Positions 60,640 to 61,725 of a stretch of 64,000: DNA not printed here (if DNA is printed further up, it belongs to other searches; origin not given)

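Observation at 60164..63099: RecQ-derived protein with every catalytic motif ablated, packed against a PhnP-like MBL hydrolase, with a CxxC thioredoxin-fold gene downstream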

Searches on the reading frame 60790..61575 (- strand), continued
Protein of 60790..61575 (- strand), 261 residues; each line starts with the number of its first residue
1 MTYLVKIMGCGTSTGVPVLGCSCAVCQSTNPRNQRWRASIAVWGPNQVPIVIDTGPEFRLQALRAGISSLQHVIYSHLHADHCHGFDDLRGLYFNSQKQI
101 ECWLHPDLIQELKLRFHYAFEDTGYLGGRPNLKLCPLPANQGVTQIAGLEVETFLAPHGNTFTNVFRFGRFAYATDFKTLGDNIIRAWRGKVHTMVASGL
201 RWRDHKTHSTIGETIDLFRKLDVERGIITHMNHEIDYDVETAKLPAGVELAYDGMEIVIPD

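Call 43: find_encoding_contigs(protein=P0153, flank=4000, max_places=1)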
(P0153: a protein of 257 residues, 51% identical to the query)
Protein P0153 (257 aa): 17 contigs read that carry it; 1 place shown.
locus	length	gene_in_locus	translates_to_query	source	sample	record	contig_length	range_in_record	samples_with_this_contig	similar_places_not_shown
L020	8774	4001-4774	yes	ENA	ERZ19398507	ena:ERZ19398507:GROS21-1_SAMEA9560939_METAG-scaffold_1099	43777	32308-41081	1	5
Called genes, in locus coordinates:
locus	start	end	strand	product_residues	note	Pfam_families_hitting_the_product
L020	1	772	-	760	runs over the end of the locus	PF20250:FapA_N, PF03961:FapA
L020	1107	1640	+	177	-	PF08212:Lipocalin_2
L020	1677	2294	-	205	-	-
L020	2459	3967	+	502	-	PF00270:DEAD, PF00271:Helicase_C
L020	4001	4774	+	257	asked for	PF23023:Anti-Pycsar_Apyc1, PF00753:Lactamase_B, PF12706:Lactamase_B_2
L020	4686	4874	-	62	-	-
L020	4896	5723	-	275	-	-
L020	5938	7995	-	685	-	PF04305:DUF455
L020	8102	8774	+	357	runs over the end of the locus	PF00226:DnaJ (weak)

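Call 52: find_encoding_contigs(protein=P0215, flank=6000, max_places=1)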
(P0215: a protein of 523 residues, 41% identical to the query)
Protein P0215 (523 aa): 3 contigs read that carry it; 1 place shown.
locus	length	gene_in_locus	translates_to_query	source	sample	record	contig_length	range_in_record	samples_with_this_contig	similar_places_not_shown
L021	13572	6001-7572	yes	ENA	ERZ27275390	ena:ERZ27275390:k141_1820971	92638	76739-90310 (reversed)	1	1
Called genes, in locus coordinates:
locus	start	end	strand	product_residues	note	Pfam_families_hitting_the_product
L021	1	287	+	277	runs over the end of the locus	-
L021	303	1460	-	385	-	PF00696:AA_kinase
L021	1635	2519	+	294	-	PF02129:Peptidase_S15, PF20434:BD-FAE (faint), PF00561:Abhydrolase_1, PF12146:Hydrolase_4, PF12697:Abhydrolase_6, PF20408:Abhydrolase_11 (weak), PF00326:Peptidase_S9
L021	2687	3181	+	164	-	PF11220:DUF3015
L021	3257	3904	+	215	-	PF11220:DUF3015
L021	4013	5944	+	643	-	PF25225:DUF7843, PF13387:Lnb_N, PF25222:DUF7840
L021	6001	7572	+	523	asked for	PF04851:ResIII, PF00270:DEAD, PF00271:Helicase_C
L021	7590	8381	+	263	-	PF23023:Anti-Pycsar_Apyc1, PF00753:Lactamase_B, PF12706:Lactamase_B_2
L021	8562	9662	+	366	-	PF05222:AlaDh_PNT_N, PF07992:Pyr_redox_2 (weak), PF01262:AlaDh_PNT_C, PF02826:2-Hacid_dh_C (weak), PF00070:Pyr_redox (weak)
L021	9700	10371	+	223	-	PF00702:Hydrolase, PF12710:HAD, PF13419:HAD_2, PF13242:Hydrolase_like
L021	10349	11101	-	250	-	PF00970:FAD_binding_6, PF08030:NAD_binding_6 (faint), PF00175:NAD_binding_1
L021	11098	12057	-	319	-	PF00478:IMPDH, PF03060:NMO, PF05690:ThiG (weak), PF01070:FMN_dh, PF04481:DUF561 (weak)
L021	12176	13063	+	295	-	PF10672:Methyltrans_SAM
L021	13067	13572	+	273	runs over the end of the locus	PF22435:MRM3-like_sub_bind, PF00588:SpoU_methylase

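Call 55: search_solved_structures(query=window:60790-61575:-, max_evalue=0.001)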
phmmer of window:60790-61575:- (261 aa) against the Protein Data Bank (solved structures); distinct sequences matched with E-value up to 0.001: 4.
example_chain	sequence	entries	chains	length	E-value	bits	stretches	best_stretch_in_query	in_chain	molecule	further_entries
6b9v_A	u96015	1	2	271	1.5e-45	158.8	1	5-257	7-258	Beta-lactamase-like protein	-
3py5_A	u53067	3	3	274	1.8e-38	135.6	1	7-257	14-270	Beta-lactamase-like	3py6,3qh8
3md7_A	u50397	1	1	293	2.3e-38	135.3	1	7-257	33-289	Beta-lactamase-like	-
3g1p_A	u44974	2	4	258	1.5e-11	47.3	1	4-90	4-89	Protein phnP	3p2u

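Call 64: search_protein_families(library=padloc, proteins=[window:60790-61575:-, L014:4524-5978:+], max_evalue=0.001)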
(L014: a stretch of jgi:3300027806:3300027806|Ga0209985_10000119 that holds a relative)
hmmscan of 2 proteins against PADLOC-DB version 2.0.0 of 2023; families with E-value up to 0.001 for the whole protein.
window:60790-61575:- (261 aa): 0 families

L014:4524-5978:+ (485 aa): 46 families (the best 25 are shown)
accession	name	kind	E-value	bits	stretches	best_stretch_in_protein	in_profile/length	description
PDLC02864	DpdF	-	1.1e-124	415.5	1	22-386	14-377/610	DpdF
PDLC02861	DpdF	-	3.5e-110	367.1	1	24-371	22-367/611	DpdF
PDLC02870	DpdF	-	7.5e-102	339.5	1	27-484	10-452/534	DpdF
PDLC03928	PsyrT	-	2.2e-89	298.6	1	26-483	16-461/689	-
PDLC02865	DpdF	-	7.9e-78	260.3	1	26-389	755-1122/1499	DpdF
PDLC02859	DpdF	-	1.5e-55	186.7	1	31-362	101-445/545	DpdF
PDLC01089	C3a193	-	8.8e-53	177.9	1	47-382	269-627/983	poss. alt. Cas3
PDLC02872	DpdF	-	2.9e-45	153.1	1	41-356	171-514/859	DpdF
PDLC02855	DpdF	-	2.9e-44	149.5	1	35-346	144-478/825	DpdF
PDLC02863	DpdF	-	2.2e-38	130.3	1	194-379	2-186/488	DpdF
PDLC02868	DpdF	-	3.9e-38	128.8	2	30-205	338-521/1078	DpdF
PDLC02857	DpdF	-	3.6e-33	112.6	1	36-351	184-542/911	DpdF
PDLC02867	DpdF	-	2.5e-28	96.9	1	35-351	141-482/855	DpdF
PDLC02862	DpdF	-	3.1e-25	86.2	1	45-351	135-469/811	DpdF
PDLC02858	DpdF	-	1.5e-22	77.9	1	32-347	154-474/504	DpdF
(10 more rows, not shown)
